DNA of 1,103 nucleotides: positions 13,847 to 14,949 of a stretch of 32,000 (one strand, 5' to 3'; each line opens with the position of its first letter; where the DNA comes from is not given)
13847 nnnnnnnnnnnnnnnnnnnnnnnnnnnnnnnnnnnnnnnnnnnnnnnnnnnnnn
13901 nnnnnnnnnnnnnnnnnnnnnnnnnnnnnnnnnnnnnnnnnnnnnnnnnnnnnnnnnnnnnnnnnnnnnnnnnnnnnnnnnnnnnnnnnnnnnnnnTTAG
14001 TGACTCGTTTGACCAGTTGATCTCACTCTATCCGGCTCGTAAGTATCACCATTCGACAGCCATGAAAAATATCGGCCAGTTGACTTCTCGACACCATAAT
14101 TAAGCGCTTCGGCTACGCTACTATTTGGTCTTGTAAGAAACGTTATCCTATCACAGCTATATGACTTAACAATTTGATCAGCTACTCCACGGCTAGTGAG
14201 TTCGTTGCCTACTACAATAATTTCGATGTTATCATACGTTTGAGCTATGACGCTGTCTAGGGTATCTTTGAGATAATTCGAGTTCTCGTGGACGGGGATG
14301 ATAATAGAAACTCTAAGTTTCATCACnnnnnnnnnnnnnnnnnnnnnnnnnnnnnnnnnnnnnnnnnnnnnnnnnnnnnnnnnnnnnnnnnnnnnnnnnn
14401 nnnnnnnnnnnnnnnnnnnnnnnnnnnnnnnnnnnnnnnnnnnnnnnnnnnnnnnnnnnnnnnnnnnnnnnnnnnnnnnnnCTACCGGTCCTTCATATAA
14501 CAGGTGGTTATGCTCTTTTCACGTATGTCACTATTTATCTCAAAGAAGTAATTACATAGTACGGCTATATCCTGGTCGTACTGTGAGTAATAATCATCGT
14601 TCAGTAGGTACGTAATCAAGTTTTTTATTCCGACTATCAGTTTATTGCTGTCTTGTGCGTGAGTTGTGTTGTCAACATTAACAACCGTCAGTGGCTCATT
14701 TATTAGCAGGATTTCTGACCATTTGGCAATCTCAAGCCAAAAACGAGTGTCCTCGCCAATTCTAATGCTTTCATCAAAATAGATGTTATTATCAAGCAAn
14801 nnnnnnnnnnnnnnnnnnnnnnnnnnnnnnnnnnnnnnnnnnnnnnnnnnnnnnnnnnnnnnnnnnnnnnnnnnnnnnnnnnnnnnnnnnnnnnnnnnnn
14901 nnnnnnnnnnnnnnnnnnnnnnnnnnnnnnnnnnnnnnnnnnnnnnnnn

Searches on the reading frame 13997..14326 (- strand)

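Call 9: search_protein_families(library=pfam, proteins=[window:13997-14326:-], max_evalue=0.01)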
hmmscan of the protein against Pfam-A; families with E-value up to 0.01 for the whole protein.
window:13997-14326:- (109 aa): 3 families
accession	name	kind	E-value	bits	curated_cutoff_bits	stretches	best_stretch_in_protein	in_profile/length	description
PF00535.33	Glycos_transf_2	-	8.1e-18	65.3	23.3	1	7-102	1-97/168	Glycosyl transferase family 2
PF13641.12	Glyco_tranf_2_3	-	2.6e-06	28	27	1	6-83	3-86/230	Glycosyltransferase like family 2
PF10111.15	Glyco_tranf_2_2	-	0.0036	17.3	27.3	1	7-100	1-98/276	Glycosyltransferase like family 2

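Call 10: search_protein_families(library=ncbifam, proteins=[window:13997-14326:-], max_evalue=0.01)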
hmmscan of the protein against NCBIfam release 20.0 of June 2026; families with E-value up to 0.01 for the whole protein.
window:13997-14326:- (109 aa): 17 families
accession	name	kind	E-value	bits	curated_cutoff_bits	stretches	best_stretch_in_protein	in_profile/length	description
NF007482.0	PRK10073.1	equivalog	4.3e-13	49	423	1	4-99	6-101/334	glycosyltransferase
NF047683.1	TeichurnBiosyTuaG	equivalog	1.5e-12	47.7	400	1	4-101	6-104/252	teichuronic acid biosynthesis protein TuaG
NF038299.1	EPS_HpsN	equivalog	9.6e-11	41.2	425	1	5-87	2-85/317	hormogonium polysaccharide biosynthesis glycosyltransferase HpsN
TIGR03937.1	PgaC_IcaA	equivalog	1.6e-08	34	422.3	1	5-88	46-130/407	poly-beta-1,6-N-acetyl-D-glucosamine synthase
NF053739.1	GlytfEpsEBac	equivalog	5.9e-08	32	450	1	5-89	2-88/265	glycosyltransferase EpsE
NF041394.1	GtaseAglG_Halo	equivalog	1.9e-07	30.6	440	1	5-95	2-94/304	glucosyl-dolichyl phosphate glucuronosyltransferase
TIGR03111.1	glyc2_xrt_Gpos1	hypoth_equivalog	9.5e-07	27.9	363.95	1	5-90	50-138/439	TIGR03111 family XrtG-associated glycosyltransferase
NF007453.0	PRK10018.1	equivalog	1.6e-06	28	382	1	6-101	8-104/280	colanic acid biosynthesis glycosyltransferase WcaA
NF041875.1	EPS_EpsD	equivalog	2.9e-06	26.9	370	1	6-86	1-82/325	exopolysaccharide biosynthesis glycosyltransferase EpsD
TIGR04283.1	glyco_like_mftF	equivalog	3.1e-06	27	182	1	6-90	1-79/221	TIGR04283 family arsenosugar biosynthesis glycosyltransferase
TIGR04017.1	WcaA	equivalog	4.9e-06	26.3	495.75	1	6-101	7-103/279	colanic acid biosynthesis glycosyltransferase WcaA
NF050050.1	ProtGlycPglI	equivalog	4e-05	23.1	500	1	5-95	3-95/306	GalNAc(5)-diNAcBac-PP-undecaprenol beta-1,3-glucosyltransferase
TIGR04242.1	nodulat_NodC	equivalog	0.00047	19.2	550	1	5-68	49-115/395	chitooligosaccharide synthase NodC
TIGR03965.1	mycofact_glyco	equivalog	0.00094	18.1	280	1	5-86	75-157/467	mycofactocin biosynthesis glycosyltransferase MftF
TIGR04009.1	wcaE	equivalog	0.0012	18.1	369.2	1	8-100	5-99/248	colanic acid biosynthesis glycosyltransferase WcaE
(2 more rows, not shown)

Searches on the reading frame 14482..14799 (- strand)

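Call 9: search_protein_families(library=pfam, proteins=[window:14482-14799:-], max_evalue=0.01)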
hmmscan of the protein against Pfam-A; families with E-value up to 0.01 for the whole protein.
window:14482-14799:- (105 aa): 1 family
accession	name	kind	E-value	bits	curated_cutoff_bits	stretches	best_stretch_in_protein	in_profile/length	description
PF21682.2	AF_2299-like_N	-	0.0013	19.2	27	1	15-90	33-107/134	CDP-alcohol phosphatidyltransferase AF_2299-like, N-terminal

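Call 10: search_protein_families(library=ncbifam, proteins=[window:14482-14799:-], max_evalue=0.01)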
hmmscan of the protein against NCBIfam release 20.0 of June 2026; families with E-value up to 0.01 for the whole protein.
window:14482-14799:- (105 aa): 0 families
